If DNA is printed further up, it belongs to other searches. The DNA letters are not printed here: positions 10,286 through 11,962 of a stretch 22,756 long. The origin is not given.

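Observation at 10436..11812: Soluble Ser/Thr kinase with non-canonical HLD/DWG/SPE motifs fused to a C-terminal cNMP-binding domain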

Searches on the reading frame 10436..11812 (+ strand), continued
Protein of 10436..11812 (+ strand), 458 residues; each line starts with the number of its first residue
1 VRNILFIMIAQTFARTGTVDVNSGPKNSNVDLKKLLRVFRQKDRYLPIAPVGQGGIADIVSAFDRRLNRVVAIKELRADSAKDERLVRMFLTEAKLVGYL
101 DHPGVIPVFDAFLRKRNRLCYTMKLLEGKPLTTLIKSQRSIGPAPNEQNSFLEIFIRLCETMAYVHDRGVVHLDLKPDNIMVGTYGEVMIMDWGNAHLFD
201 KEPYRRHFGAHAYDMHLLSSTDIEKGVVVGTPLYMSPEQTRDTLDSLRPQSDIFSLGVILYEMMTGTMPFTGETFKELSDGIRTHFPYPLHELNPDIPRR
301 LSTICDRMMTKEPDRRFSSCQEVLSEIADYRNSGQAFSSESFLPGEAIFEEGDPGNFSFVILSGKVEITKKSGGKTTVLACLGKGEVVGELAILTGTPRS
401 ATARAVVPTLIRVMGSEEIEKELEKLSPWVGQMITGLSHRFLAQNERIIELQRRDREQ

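Call 6: find_homologous_proteins(query=window:10436-11812:+, max_evalue=1e-10)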
Query window:10436-11812:+ (458 aa): 1714 proteins with E <= 1e-10 among 8000 candidates; the best 120 are listed.
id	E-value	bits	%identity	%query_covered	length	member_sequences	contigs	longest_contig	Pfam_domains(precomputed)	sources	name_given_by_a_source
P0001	0.0e+0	1020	100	98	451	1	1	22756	PF07714.24,PF00069.32,PF00027.36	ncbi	-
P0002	1.3e-211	721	74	93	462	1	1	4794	PF07714.24,PF00069.32,PF00027.36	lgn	-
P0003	4.0e-158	545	56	94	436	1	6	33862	PF07714.24,PF00069.32,PF00027.36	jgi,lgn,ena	jgi:serine/threonine-protein kinase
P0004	1.6e-141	490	52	91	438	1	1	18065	PF07714.24,PF00069.32,PF00027.36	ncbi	-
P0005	1.6e-141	490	51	93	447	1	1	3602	PF07714.24,PF00069.32,PF00027.36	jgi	jgi:serine/threonine-protein kinase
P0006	3.0e-141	489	51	92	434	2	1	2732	PF07714.24,PF00069.32,PF00027.36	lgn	-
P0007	3.2e-141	489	52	92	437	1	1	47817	PF07714.24,PF00069.32,PF00027.36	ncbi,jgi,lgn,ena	-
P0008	7.0e-141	488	52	89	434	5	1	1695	PF07714.24,PF00069.32,PF00027.36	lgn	-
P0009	2.0e-138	480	49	95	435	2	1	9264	PF07714.24,PF00069.32,PF00027.36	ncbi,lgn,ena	-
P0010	6.1e-138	478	51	93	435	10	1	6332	PF07714.24,PF00069.32,PF00027.36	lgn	-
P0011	1.6e-137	477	53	92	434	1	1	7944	PF07714.24,PF00069.32,PF00027.36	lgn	-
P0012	4.8e-137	476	50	93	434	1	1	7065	PF07714.24,PF00069.32,PF00027.36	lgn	-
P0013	6.5e-136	472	51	90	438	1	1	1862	PF07714.24,PF00069.32,PF00027.36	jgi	jgi:eukaryotic-like serine/threonine-protein kinase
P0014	4.2e-135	469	50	91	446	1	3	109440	PF07714.24,PF00069.32,PF00027.36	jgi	jgi:serine/threonine protein kinase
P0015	8.6e-135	468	49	94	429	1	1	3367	PF07714.24,PF00069.32,PF00027.36,PF01636.30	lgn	-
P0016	1.8e-134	467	50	91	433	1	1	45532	PF07714.24,PF00069.32,PF00027.36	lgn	-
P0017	2.3e-133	463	50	92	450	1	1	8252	PF07714.24,PF00069.32,PF00027.36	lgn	-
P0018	4.0e-132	459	50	91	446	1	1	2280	PF07714.24,PF00069.32,PF00027.36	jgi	jgi:eukaryotic-like serine/threonine-protein kinase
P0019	6.0e-132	459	49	94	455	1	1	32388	PF07714.24,PF00069.32,PF00027.36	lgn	-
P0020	8.6e-132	458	50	91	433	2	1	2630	PF07714.24,PF00069.32,PF00027.36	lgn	-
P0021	3.1e-131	456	48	96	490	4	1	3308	PF07714.24,PF00069.32,PF00027.36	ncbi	-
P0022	4.1e-131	456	49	90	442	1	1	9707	PF07714.24,PF00069.32,PF00027.36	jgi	jgi:serine/threonine-protein kinase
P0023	7.4e-131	455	48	93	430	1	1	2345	PF07714.24,PF00069.32,PF00027.36,PF01636.30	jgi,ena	-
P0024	1.3e-130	454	50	93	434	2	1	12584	PF07714.24,PF00069.32,PF00027.36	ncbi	-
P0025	1.7e-130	454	49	93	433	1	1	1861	PF07714.24,PF00069.32,PF00027.36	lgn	-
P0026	2.3e-130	454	48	93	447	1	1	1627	PF07714.24,PF00069.32,PF00027.36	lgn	-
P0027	4.0e-130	453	48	92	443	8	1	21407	PF07714.24,PF00069.32,PF00027.36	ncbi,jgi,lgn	ncbi:MAG: hypothetical protein RI897_2895 [Verrucomicrobiota bacterium]|jgi:serine/threonine-protein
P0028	7.2e-130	452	48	91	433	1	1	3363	PF07714.24,PF00069.32,PF00027.36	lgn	-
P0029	8.2e-130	452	49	92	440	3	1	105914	PF07714.24,PF00069.32,PF00027.36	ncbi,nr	ncbi:protein kinase [Verrucomicrobiales bacterium BCK34]|nr:protein kinase [Verrucomicrobiales bacte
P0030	2.1e-129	450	48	93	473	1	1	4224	PF07714.24,PF00069.32,PF00027.36,PF01636.30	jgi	jgi:serine/threonine-protein kinase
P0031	2.8e-129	450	48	93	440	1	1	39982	PF07714.24,PF00069.32,PF00027.36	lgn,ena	-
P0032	3.4e-129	450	50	93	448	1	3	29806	PF07714.24,PF00069.32,PF00027.36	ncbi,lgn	ncbi:MAG: protein kinase domain-containing protein [Chitinispirillaceae bacterium]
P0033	3.9e-129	449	47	94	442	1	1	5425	PF07714.24,PF00069.32,PF00027.36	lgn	-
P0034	8.4e-129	448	47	91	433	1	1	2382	PF07714.24,PF00069.32,PF00027.36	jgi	jgi:eukaryotic-like serine/threonine-protein kinase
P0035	3.1e-128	446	49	91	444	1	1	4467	PF07714.24,PF00069.32,PF00027.36,PF01636.30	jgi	jgi:serine/threonine-protein kinase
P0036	3.6e-128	446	48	92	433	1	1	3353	PF07714.24,PF00069.32,PF00027.36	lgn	-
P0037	3.7e-128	446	49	92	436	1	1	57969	PF07714.24,PF00069.32,PF00027.36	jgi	-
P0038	1.3e-127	444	47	91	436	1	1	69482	PF07714.24,PF00069.32,PF00027.36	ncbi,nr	ncbi:MAG: protein kinase [Chitinivibrionales bacterium]|nr:protein kinase [Chitinivibrionales bacter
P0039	3.1e-127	443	46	93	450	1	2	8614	PF07714.24,PF00069.32,PF00027.36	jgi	jgi:serine/threonine protein kinase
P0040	5.7e-127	442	49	93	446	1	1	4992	PF07714.24,PF00069.32,PF00027.36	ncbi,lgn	-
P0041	7.7e-127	442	50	91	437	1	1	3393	PF07714.24,PF00069.32,PF00027.36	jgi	jgi:serine/threonine-protein kinase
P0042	2.8e-126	440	48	92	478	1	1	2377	PF07714.24,PF00069.32,PF03109.23,PF00027.36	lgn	-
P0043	5.8e-126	439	47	92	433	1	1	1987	PF07714.24,PF00069.32,PF03109.23,PF00027.36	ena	-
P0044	9.9e-126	438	50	89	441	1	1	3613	PF07714.24,PF00069.32,PF00027.36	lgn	-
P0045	1.3e-125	438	46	92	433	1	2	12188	PF07714.24,PF00069.32,PF00027.36,PF01636.30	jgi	jgi:serine/threonine-protein kinase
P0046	1.4e-125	438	47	92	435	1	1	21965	PF07714.24,PF00069.32,PF00027.36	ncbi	-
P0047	2.7e-125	437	48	92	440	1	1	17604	PF07714.24,PF00069.32,PF00027.36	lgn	-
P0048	6.6e-125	436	49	93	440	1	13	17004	PF07714.24,PF00069.32,PF00027.36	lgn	-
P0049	7.8e-125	435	50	88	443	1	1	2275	PF07714.24,PF00069.32,PF00027.36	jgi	jgi:eukaryotic-like serine/threonine-protein kinase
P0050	5.7e-124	432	50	92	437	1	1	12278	PF07714.24,PF00069.32,PF00027.36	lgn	-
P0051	6.7e-124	432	46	92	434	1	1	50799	PF07714.24,PF00069.32,PF00027.36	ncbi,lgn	-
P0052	8.4e-124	432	48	92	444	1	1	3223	PF07714.24,PF00069.32,PF00027.36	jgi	jgi:serine/threonine protein kinase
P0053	2.2e-123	431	47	90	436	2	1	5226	PF07714.24,PF00069.32,PF14531.13,PF00027.36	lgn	-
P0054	7.7e-123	429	45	93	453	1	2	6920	PF07714.24,PF00069.32,PF00027.36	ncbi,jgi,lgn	ncbi:MAG: protein kinase [Chitinispirillia bacterium]|jgi:serine/threonine-protein kinase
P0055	1.3e-122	428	47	92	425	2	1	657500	PF07714.24,PF00069.32,PF00027.36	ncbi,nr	ncbi:MAG: protein kinase [Verrucomicrobiales bacterium]|nr:protein kinase [Verrucomicrobiales bacter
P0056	1.4e-122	428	45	93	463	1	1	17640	PF07714.24,PF00069.32,PF00027.36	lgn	-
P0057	1.5e-122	428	49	92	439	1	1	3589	PF07714.24,PF00069.32,PF00027.36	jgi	jgi:serine/threonine protein kinase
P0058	2.2e-122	427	48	92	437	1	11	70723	PF07714.24,PF00069.32,PF00027.36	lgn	-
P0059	2.6e-122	427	48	92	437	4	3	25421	PF07714.24,PF00069.32,PF00027.36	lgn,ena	-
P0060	2.7e-122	427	49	91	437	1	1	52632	PF07714.24,PF00069.32,PF14531.13,PF00027.36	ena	-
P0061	3.2e-122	427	48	92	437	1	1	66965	PF07714.24,PF00069.32,PF00027.36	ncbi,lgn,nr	ncbi:MAG: protein kinase [Verrucomicrobiales bacterium]|nr:protein kinase [Verrucomicrobiales bacter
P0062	4.0e-122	426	48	92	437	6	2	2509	PF07714.24,PF00069.32,PF00027.36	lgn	-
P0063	5.4e-122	426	48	93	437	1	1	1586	PF07714.24,PF00069.32,PF00027.36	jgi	jgi:serine/threonine-protein kinase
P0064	7.1e-122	426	47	92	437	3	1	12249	PF07714.24,PF00069.32,PF00027.36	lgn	-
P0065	7.2e-122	426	47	89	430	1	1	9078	PF07714.24,PF00069.32,PF00027.36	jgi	jgi:eukaryotic-like serine/threonine-protein kinase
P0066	1.9e-121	424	47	91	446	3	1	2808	PF07714.24,PF00069.32,PF00027.36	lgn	-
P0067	2.3e-121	424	46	92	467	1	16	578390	PF07714.24,PF00069.32,PF00027.36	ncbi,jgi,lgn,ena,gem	-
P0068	3.0e-121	423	46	93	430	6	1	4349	PF07714.24,PF00069.32,PF00027.36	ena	-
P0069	3.3e-121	423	46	92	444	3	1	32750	PF07714.24,PF00069.32,PF00027.36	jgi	-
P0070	6.6e-121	422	48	92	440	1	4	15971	PF07714.24,PF00069.32,PF00027.36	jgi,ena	-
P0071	9.7e-121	422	47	92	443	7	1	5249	PF07714.24,PF00069.32,PF00027.36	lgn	-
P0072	1.9e-120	421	47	92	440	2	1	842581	PF07714.24,PF00069.32,PF00027.36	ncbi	-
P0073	2.7e-120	420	46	92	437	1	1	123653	PF07714.24,PF00069.32,PF00027.36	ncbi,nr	ncbi:MAG: protein kinase [Verrucomicrobiales bacterium]|nr:protein kinase [Verrucomicrobiales bacter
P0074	4.9e-120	419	47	92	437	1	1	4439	PF07714.24,PF00069.32,PF00027.36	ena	-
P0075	1.2e-119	418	47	91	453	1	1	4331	PF07714.24,PF00069.32,PF00027.36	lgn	-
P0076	1.3e-119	418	46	89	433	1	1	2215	PF07714.24,PF00069.32,PF00027.36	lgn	-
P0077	1.4e-119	418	47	92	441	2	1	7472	PF07714.24,PF00069.32,PF00027.36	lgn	-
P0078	2.3e-119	417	45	91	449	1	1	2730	PF07714.24,PF00069.32,PF00027.36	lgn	-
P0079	2.9e-119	417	46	92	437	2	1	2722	PF07714.24,PF00069.32,PF00027.36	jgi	jgi:eukaryotic-like serine/threonine-protein kinase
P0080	4.7e-119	416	47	92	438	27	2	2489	PF07714.24,PF00069.32,PF00027.36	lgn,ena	-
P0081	6.2e-119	416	47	92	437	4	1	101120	PF07714.24,PF00069.32,PF00027.36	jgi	jgi:eukaryotic-like serine/threonine-protein kinase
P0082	7.0e-119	416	45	94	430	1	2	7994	PF07714.24,PF00069.32,PF00027.36,PF01636.30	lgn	-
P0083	7.7e-119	416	48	92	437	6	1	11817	PF07714.24,PF00069.32,PF00027.36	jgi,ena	jgi:serine/threonine protein kinase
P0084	8.4e-119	415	47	92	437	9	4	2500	PF07714.24,PF00069.32,PF00027.36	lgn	-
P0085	1.1e-118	415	45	95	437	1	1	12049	PF07714.24,PF00069.32,PF00027.36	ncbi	ncbi:MAG: protein kinase [Verrucomicrobiota bacterium]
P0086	3.3e-118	413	49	90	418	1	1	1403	PF07714.24,PF00069.32,PF00027.36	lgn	-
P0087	8.1e-118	412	47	92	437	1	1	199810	PF07714.24,PF00069.32,PF00027.36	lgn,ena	-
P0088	1.1e-117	412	43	94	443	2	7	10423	PF07714.24,PF00069.32,PF00027.36,PF01636.30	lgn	-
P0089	1.3e-117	411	46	90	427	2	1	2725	PF07714.24,PF00069.32,PF00027.36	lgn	-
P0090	1.8e-117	411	46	92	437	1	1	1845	PF07714.24,PF00069.32,PF00027.36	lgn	-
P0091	1.0e-116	409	48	90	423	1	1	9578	PF07714.24,PF00069.32,PF00027.36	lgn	-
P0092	6.9e-116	406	43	94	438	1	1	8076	PF07714.24,PF00069.32,PF00027.36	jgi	jgi:serine/threonine-protein kinase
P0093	6.8e-115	403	47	90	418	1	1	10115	PF07714.24,PF00069.32,PF03109.23,PF00027.36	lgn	-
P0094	3.0e-114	400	45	91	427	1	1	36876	PF07714.24,PF00069.32,PF03109.23,PF00027.36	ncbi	-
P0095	5.2e-114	400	46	90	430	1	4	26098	PF07714.24,PF00069.32,PF14531.13,PF00027.36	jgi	-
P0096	6.3e-114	399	44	93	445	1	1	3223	PF07714.24,PF00069.32,PF00027.36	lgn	-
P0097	8.2e-114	399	46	91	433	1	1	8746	PF07714.24,PF00069.32,PF00027.36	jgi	jgi:CRP-like cAMP-binding protein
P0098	9.1e-114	399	45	91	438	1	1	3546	PF07714.24,PF00069.32,PF00027.36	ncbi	-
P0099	1.2e-113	398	43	93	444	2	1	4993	PF07714.24,PF00069.32,PF00027.36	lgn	-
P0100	5.7e-113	396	44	92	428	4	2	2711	PF07714.24,PF00069.32,PF00027.36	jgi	jgi:serine/threonine-protein kinase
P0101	2.3e-112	394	46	92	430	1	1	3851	PF07714.24,PF00069.32,PF00027.36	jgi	jgi:serine/threonine-protein kinase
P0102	3.7e-112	394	47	88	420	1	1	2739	PF07714.24,PF00069.32,PF00027.36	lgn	-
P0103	5.0e-112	393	44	92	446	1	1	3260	PF07714.24,PF00069.32,PF00027.36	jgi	jgi:hypothetical protein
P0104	1.2e-111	392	46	91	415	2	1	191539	PF07714.24,PF00069.32,PF00027.36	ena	-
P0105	6.4e-111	389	45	92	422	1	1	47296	PF07714.24,PF00069.32,PF14531.13,PF00027.36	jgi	-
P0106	2.3e-110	388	47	91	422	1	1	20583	PF07714.24,PF00069.32,PF00027.36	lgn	-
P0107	3.4e-109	384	44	90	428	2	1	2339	PF07714.24,PF00069.32,PF00027.36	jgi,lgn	-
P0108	1.1e-108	382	46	89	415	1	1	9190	PF07714.24,PF00069.32,PF00027.36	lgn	-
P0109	1.3e-108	382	44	91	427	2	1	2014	PF07714.24,PF00069.32,PF00027.36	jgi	-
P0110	1.9e-108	381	45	91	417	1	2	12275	PF07714.24,PF00069.32,PF00027.36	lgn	-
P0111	2.6e-108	381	43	92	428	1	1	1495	PF07714.24,PF00069.32,PF00027.36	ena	-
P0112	6.8e-108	379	47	90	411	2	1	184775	PF07714.24,PF00069.32,PF14531.13,PF00027.36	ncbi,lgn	ncbi:MAG: protein kinase domain-containing protein [Chitinispirillaceae bacterium]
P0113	9.7e-108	379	45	87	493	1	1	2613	PF07714.24,PF00069.32,PF00027.36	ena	-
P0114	1.2e-107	379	45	90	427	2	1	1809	PF07714.24,PF00069.32,PF00027.36,PF01636.30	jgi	jgi:serine/threonine protein kinase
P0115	1.6e-107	378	43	91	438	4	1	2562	PF07714.24,PF00069.32,PF00027.36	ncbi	-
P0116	5.1e-107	377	43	91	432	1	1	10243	PF07714.24,PF00069.32,PF00027.36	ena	-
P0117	5.6e-107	376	46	90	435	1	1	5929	PF07714.24,PF00069.32,PF00027.36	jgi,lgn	jgi:serine/threonine-protein kinase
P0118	8.8e-107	376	45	89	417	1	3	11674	PF07714.24,PF00069.32,PF00027.36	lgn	-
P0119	9.3e-107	376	44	91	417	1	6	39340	PF07714.24,PF00069.32,PF00027.36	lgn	-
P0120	1.4e-106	375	42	91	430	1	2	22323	PF07714.24,PF00069.32,PF00027.36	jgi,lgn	jgi:serine/threonine protein kinase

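Call 13: find_related_loci(query=window:10457-11809:+, collection=genome_contigs, flank=10000)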
Query window:10457-11809:+ (451 aa) in genome_contigs; peptide patterns used: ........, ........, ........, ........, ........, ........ (x = any residue, [..] = any of these).
73 stretches matched a pattern; 21 encode a relative of the query (tblastn E <= 1e-3); 21 distinct loci.
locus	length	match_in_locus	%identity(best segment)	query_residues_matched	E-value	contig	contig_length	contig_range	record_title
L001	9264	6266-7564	49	15-447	1e-144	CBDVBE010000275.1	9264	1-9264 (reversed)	MAG TPA_asm: uncultured bacterium isolate SRR22302353_binner13_Refined_44 genome assembly, contig: ERZ25073599.3987, who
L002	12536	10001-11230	53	37-444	3e-143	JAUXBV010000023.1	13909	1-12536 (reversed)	MAG: Fibrobacterota bacterium isolate CSMAG_2808 CSMAG_2808_k117_5696026_length_13909_cov_9.0000, whole genome shotgun s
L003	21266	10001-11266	49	25-446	3e-135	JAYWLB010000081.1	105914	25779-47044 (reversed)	Verrucomicrobiales bacterium BCK34 k141_116, whole genome shotgun sequence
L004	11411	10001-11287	50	20-445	6e-135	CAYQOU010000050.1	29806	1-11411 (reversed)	MAG TPA_asm: uncultured Fibrobacterota bacterium isolate SRP252850_co1_324 genome assembly, contig: NODE_2632_length_298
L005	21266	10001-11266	48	25-446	7e-133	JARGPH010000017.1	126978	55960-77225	MAG: Verrucomicrobiales bacterium isolate bin_ma_oilr2.031 NODE_138_length_126978_cov_6.791661, whole genome shotgun seq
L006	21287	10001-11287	47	21-449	7e-132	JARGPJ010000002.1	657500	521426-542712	MAG: Verrucomicrobiales bacterium isolate bin_me_oilr1.013 NODE_4_length_657500_cov_22.282071, whole genome shotgun sequ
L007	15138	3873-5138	46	25-446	2e-128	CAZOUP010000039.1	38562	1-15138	MAG TPA_asm: uncultured Akkermansia sp. isolate binchicken_co181_479 genome assembly, contig: NODE_1289_length_38562_cov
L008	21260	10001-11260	48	25-444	1e-124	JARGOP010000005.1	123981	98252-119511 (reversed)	MAG: Verrucomicrobiales bacterium isolate bin_em_oilr2.020 NODE_136_length_123981_cov_30.900965, whole genome shotgun se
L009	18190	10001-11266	48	25-446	1e-128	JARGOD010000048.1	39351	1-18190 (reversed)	MAG: Verrucomicrobiales bacterium isolate bin_ce_oilr1.025 NODE_818_length_39351_cov_8.878512, whole genome shotgun sequ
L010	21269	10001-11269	46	25-447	2e-127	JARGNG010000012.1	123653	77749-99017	MAG: Verrucomicrobiales bacterium isolate bin_ak_oxhcr2.018 NODE_140_length_123653_cov_15.412466, whole genome shotgun s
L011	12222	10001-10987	35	4-323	5e-45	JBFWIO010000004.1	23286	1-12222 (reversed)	MAG: Victivallaceae bacterium isolate CA_2019_NHSR_107 NODE_5000_length_23286_cov_3.658016_NHSR, whole genome shotgun se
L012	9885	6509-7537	34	4-335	3e-44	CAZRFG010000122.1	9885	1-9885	MAG TPA_asm: uncultured Victivallaceae bacterium isolate SRP216815_co1_12 genome assembly, contig: NODE_9352_length_9885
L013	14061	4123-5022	35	44-326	6e-44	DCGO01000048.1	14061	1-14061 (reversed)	MAG TPA_asm: Lentisphaeria bacterium UBA1776 UBA1776_contig_39942, whole genome shotgun sequence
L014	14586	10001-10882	32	34-316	6e-40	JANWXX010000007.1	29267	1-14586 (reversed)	MAG: Polyangiaceae bacterium isolate SKYG56 NODE_7_length_29267_cov_5.205927, whole genome shotgun sequence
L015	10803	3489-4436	32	17-323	2e-39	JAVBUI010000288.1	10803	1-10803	MAG: Victivallaceae bacterium isolate EPI_MAG_00274 c_000008255834, whole genome shotgun sequence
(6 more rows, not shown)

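Call 14: list_cluster_members(proteins=[P0001, P0002])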
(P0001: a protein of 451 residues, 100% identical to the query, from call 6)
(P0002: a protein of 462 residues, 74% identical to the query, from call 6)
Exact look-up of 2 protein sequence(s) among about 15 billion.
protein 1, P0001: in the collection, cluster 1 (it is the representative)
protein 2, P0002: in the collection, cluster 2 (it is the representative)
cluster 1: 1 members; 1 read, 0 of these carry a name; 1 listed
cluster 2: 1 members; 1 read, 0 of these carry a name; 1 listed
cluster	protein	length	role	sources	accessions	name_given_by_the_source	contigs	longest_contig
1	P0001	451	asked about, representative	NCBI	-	-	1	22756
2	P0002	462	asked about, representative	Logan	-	-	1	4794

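Call 17: find_encoding_contigs(protein=P0001, flank=10000, max_places=3)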
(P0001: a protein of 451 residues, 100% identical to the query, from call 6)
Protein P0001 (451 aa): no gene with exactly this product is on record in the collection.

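Call 18: find_encoding_contigs(protein=P0003, flank=8000, max_places=2)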
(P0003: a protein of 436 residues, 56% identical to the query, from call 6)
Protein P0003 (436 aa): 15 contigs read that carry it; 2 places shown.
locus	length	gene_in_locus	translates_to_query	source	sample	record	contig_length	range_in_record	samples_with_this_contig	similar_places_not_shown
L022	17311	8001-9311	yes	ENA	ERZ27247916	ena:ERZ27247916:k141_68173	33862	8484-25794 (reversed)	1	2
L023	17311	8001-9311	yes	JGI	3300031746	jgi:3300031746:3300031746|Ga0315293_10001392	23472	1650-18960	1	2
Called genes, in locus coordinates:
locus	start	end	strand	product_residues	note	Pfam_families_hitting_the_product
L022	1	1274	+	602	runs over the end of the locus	-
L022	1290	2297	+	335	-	-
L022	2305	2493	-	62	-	-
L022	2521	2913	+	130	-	PF07009:NusG_II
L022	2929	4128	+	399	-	PF07456:Hpre_diP_synt_I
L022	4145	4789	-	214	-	-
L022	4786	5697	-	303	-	PF00005:ABC_tran, PF13304:AAA_21 (faint)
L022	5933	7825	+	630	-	PF02401:LYTB, PF01040:UbiA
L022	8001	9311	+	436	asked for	PF00069:Pkinase, PF07714:PK_Tyr_Ser-Thr, PF00027:cNMP_binding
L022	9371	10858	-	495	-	PF03976:PPK2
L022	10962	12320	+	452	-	PF00072:Response_reg, PF13487:HD_5, PF01966:HD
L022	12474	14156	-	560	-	PF00005:ABC_tran, PF02463:SMC_N (faint), PF13476:AAA_23 (faint), PF13555:AAA_29 (faint), PF13238:AAA_18 (faint), PF13304:AAA_21 (faint), PF12848:ABC_tran_Xtn, PF00005:ABC_tran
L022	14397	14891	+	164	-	-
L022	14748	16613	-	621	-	PF22020:RlmL_1st, PF01170:UPF0020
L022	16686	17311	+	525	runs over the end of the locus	PF00069:Pkinase, PF07714:PK_Tyr_Ser-Thr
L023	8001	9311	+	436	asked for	PF00069:Pkinase, PF07714:PK_Tyr_Ser-Thr, PF00027:cNMP_binding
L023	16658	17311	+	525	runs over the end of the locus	PF00069:Pkinase, PF07714:PK_Tyr_Ser-Thr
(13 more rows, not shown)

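Call 19: find_encoding_contigs(protein=P0007, flank=8000, max_places=1)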
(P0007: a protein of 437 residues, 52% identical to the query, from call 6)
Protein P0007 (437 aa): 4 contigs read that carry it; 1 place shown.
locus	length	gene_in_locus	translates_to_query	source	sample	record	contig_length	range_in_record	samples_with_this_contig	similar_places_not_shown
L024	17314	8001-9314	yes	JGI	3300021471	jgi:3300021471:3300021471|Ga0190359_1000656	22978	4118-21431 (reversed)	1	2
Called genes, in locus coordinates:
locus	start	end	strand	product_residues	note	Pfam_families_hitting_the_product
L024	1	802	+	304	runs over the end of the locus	PF07549:Sec_GG (weak), PF02355:SecD_SecF_C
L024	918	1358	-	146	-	PF00011:HSP20, PF17886:ArsA_HSP20 (weak)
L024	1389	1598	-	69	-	-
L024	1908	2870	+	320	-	PF00579:tRNA-synt_1b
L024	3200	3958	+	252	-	PF11967:RecO_N, PF02565:RecO_C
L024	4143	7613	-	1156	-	-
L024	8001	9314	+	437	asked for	PF00069:Pkinase, PF07714:PK_Tyr_Ser-Thr, PF00027:cNMP_binding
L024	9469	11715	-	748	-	PF08126:Propeptide_C25, PF01364:Peptidase_C25, PF10342:Kre9_KNH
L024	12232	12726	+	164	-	PF01047:MarR, PF13404:HTH_AsnC-type, PF13412:HTH_24, PF01037:AsnC_trans_reg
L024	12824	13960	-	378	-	PF00378:ECH_1, PF16113:ECH_2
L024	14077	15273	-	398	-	-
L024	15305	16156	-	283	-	PF00158:Sigma54_activat (faint), PF13191:AAA_16 (faint), PF00004:AAA, PF07724:AAA_2, PF07728:AAA_5, PF13401:AAA_22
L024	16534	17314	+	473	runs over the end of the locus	PF02730:AFOR_N, PF01314:AFOR_C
